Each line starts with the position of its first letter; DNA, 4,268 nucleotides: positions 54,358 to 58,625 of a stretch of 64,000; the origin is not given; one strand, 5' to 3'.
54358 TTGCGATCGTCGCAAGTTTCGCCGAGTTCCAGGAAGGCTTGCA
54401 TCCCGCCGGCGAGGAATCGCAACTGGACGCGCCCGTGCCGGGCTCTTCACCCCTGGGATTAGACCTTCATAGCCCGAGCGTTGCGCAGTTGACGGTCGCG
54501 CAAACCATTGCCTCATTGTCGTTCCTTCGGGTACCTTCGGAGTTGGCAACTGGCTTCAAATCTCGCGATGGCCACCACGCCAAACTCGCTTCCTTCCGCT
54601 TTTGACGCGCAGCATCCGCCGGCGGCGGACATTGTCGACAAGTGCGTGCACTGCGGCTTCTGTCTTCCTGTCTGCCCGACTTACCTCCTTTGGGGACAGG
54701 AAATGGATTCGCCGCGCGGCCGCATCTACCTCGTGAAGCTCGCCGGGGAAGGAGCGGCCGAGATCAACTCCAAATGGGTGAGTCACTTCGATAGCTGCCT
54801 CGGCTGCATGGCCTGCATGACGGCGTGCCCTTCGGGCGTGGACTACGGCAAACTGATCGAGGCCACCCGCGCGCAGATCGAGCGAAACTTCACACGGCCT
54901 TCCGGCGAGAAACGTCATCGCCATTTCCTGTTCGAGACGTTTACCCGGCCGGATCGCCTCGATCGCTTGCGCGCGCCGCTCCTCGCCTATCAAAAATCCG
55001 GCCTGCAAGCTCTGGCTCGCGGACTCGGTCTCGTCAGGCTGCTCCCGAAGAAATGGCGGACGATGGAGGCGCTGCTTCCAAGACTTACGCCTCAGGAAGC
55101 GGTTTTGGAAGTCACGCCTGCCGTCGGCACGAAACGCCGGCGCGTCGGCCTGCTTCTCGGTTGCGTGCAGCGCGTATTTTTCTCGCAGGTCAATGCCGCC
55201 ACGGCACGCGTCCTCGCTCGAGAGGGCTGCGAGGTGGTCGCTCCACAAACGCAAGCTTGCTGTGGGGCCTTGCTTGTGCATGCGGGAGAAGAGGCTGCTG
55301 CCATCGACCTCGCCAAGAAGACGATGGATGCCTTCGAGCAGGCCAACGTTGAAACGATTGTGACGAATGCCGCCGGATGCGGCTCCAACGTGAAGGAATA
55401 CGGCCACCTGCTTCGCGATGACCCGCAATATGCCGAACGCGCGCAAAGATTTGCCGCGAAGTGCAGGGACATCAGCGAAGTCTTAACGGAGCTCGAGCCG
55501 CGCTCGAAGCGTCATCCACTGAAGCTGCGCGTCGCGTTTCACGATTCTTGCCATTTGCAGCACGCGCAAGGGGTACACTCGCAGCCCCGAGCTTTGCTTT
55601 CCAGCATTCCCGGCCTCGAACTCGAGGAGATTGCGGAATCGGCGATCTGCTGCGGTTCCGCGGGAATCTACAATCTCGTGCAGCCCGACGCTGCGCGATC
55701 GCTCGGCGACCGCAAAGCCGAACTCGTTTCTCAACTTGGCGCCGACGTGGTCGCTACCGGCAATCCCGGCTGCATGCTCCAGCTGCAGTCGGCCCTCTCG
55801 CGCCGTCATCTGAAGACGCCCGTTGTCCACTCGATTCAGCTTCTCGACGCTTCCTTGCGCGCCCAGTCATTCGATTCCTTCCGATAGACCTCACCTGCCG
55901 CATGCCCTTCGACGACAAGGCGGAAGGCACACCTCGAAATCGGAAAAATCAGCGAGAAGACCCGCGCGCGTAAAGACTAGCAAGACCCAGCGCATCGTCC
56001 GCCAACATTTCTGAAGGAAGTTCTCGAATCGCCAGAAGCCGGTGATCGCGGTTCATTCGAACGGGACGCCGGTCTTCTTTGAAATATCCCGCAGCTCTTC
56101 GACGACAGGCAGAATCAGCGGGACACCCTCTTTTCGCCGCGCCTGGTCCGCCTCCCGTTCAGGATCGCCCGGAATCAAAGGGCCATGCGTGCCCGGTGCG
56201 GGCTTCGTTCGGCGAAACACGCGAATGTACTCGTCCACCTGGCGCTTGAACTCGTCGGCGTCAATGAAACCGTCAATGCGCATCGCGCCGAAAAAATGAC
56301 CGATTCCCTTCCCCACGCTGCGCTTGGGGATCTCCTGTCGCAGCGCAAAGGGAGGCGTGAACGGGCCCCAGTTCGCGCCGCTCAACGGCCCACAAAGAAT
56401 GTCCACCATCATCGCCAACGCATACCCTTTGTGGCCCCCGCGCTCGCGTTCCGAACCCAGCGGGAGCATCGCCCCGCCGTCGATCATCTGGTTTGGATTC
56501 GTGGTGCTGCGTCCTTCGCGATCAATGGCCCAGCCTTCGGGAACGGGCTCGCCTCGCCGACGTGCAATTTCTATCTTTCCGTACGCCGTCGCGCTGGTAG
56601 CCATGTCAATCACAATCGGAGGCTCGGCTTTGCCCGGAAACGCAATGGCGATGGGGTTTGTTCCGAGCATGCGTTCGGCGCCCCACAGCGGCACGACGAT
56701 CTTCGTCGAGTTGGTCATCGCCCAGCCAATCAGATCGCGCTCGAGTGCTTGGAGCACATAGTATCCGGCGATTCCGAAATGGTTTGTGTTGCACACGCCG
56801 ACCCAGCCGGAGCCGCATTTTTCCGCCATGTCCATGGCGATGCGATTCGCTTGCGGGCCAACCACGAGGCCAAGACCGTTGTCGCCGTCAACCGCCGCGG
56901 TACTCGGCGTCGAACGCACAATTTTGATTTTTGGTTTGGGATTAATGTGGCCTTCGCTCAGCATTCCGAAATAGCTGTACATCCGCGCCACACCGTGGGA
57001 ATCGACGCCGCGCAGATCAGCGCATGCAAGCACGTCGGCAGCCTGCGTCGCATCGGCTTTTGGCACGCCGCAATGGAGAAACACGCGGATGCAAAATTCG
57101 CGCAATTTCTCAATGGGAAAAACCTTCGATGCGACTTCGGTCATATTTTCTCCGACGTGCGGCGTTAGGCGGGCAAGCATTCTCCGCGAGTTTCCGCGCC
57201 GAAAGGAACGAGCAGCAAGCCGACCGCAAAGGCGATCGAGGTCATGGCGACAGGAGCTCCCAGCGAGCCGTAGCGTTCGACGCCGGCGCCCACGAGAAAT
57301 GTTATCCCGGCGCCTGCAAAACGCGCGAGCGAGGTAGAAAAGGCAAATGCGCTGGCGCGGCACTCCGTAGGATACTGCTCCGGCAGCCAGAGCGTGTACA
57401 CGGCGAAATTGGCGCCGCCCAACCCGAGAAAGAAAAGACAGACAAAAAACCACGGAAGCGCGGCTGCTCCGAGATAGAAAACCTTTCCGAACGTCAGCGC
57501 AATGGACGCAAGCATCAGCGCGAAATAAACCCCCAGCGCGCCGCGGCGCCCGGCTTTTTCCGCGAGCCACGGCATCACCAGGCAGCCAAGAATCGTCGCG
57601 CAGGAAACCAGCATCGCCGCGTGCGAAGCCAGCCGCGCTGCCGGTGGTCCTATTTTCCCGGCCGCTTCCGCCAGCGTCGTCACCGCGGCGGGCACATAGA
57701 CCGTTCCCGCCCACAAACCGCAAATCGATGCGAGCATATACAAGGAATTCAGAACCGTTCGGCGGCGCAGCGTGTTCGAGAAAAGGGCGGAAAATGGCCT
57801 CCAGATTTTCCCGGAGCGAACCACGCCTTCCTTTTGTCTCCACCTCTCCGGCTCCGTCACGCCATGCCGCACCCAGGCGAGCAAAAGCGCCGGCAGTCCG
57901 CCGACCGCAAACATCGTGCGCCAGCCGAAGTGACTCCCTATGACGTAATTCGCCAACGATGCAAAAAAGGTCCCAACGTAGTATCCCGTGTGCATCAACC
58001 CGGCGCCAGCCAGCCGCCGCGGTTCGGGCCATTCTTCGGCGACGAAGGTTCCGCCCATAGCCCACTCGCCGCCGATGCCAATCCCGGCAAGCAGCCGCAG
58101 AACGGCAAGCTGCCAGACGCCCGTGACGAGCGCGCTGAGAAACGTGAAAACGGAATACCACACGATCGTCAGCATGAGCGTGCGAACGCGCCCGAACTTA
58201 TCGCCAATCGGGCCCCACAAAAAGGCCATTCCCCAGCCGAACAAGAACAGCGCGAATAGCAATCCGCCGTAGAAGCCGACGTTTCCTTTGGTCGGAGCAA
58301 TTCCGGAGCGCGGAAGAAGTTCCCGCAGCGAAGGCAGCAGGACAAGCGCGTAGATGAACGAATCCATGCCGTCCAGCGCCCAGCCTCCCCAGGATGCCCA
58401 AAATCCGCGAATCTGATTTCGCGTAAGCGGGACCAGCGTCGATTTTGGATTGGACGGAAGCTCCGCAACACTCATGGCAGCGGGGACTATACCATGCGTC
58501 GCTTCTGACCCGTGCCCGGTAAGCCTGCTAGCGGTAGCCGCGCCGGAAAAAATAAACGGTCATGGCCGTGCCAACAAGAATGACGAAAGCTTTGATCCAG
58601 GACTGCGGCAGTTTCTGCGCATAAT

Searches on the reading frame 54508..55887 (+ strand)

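Call 71: search_protein_families(library=pfam, proteins=[window:54508-55887:+], max_evalue=0.00001)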
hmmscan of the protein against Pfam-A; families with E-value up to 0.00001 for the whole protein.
window:54508-55887:+ (459 aa): 13 families
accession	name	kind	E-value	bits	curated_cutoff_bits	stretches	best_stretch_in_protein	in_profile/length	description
PF02754.22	CCG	-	3e-34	117.4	20.6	2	215-295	3-84/85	Cysteine-rich domain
PF13183.11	Fer4_8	-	7.4e-14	52.5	27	1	43-111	2-68/68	4Fe-4S dicluster domain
PF12838.12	Fer4_7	-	4e-12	46.9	27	1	45-111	1-52/52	4Fe-4S dicluster domain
PF13534.11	Fer4_17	-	6.3e-11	43.1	22.2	1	45-112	1-61/61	4Fe-4S dicluster domain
PF13237.11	Fer4_10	-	2.7e-09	37.2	25.5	0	91-115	3-29/53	4Fe-4S dicluster domain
PF00037.32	Fer4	-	2.8e-09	36.8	21.1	0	44-58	6-20/24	4Fe-4S binding domain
PF13187.11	Fer4_9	-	8e-09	35.8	27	0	86-110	26-50/52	4Fe-4S dicluster domain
PF12837.12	Fer4_6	-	1e-08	35.2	25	0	44-59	7-22/24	4Fe-4S binding domain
PF12797.12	Fer4_2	-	4.4e-08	33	24.5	0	94-109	7-22/22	4Fe-4S binding domain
PF13484.11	Fer4_16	-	5.7e-08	33.9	30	1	45-109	1-65/66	4Fe-4S double cluster binding domain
PF12800.12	Fer4_4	-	2.4e-07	30.9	24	0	95-110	2-17/17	4Fe-4S binding domain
PF14697.11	Fer4_21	-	8.5e-06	26.3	35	0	95-110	6-22/59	4Fe-4S dicluster domain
PF25160.1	LdpA_Fe-S-bd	-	9.2e-06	25.8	27.6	0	42-60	24-42/49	LdpA Fe-S cluster-binding domain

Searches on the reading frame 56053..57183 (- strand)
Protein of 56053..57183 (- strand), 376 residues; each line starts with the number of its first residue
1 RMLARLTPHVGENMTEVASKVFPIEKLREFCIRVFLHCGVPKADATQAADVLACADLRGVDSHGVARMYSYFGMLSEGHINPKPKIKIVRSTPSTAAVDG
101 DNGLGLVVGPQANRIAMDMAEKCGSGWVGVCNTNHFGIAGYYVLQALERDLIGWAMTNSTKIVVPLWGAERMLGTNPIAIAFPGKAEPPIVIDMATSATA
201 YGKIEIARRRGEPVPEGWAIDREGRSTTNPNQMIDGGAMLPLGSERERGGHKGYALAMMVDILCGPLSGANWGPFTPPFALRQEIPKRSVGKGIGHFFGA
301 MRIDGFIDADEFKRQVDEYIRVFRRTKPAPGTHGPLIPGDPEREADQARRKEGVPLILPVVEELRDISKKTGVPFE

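Call 71: search_protein_families(library=pfam, proteins=[window:56053-57183:-], max_evalue=0.00001)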
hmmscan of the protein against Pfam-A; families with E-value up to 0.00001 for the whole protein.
window:56053-57183:- (376 aa): 1 family
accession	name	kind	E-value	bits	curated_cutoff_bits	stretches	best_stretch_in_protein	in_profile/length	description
PF02615.19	Ldh_2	-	1e-125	419.8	38.8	1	23-364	2-332/333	Malate/L-lactate dehydrogenase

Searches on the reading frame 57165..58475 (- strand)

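Call 71: search_protein_families(library=pfam, proteins=[window:57165-58475:-], max_evalue=0.00001)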
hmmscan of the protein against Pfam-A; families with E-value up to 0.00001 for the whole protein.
window:57165-58475:- (436 aa): 2 families
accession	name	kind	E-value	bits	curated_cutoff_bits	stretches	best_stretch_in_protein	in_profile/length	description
PF07690.21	MFS_1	-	1.6e-31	109.9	33.4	1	65-389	30-343/347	Major Facilitator Superfamily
PF00083.30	Sugar_tr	-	5.7e-18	65.5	22.3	1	71-216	49-201/452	Sugar (and other) transporter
